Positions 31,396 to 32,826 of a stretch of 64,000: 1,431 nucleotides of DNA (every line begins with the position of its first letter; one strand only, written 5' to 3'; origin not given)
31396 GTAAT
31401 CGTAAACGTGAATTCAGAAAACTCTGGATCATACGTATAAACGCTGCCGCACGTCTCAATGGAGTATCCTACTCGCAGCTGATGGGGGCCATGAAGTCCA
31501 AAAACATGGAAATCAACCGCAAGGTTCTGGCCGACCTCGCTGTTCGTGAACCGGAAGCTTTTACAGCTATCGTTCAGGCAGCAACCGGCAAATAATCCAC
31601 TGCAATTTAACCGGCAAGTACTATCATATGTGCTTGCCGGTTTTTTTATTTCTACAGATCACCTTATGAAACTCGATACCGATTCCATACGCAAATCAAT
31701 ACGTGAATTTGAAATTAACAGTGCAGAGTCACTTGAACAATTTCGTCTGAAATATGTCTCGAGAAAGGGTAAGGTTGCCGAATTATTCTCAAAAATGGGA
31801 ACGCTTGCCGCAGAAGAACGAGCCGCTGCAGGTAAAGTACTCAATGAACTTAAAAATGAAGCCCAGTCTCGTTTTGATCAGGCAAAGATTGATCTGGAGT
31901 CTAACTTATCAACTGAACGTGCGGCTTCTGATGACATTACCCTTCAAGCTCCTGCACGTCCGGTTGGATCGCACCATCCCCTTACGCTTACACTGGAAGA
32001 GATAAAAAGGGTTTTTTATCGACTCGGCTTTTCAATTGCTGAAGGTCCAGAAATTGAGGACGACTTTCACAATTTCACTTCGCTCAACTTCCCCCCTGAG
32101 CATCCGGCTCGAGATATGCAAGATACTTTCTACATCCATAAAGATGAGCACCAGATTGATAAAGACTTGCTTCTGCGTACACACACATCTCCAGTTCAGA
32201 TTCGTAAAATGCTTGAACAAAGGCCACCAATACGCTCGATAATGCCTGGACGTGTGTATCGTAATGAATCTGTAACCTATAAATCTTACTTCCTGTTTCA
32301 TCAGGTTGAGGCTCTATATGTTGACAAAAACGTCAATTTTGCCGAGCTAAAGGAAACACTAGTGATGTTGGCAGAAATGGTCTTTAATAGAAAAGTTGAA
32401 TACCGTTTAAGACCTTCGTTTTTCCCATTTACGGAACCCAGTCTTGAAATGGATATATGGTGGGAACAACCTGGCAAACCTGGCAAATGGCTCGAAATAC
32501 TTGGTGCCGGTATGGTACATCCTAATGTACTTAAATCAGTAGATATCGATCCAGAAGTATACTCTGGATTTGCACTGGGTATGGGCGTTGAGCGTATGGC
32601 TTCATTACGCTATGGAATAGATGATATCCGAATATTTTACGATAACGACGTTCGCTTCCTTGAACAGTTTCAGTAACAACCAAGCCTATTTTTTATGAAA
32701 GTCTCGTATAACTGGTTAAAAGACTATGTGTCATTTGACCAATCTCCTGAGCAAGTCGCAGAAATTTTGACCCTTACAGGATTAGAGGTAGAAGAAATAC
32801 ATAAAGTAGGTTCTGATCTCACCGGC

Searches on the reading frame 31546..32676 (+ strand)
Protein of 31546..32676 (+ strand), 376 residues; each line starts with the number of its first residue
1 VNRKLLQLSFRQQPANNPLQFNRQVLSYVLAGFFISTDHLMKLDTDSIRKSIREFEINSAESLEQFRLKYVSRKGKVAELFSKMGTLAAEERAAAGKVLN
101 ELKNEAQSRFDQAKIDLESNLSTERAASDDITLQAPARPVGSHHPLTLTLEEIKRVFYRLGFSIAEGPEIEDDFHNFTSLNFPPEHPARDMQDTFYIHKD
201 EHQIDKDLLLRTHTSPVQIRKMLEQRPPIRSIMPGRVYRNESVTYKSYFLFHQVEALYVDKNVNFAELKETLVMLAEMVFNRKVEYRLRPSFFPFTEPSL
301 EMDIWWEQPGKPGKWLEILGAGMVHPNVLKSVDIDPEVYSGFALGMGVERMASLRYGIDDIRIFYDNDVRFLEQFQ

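Call 52: search_protein_families(library=pfam, proteins=[window:31546-32676:+], max_evalue=0.001)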
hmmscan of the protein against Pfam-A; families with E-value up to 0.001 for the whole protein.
window:31546-32676:+ (376 aa): 2 families
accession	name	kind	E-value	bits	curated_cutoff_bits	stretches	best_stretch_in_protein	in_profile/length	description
PF01409.25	tRNA-synt_2d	-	9.6e-96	320.4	19.8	1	130-375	3-246/246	tRNA synthetases class II core domain (F)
PF02912.23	Phe_tRNA-synt_N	-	2e-17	63.4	22.3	1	59-120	2-63/69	Aminoacyl tRNA synthetase class II, N-terminal domain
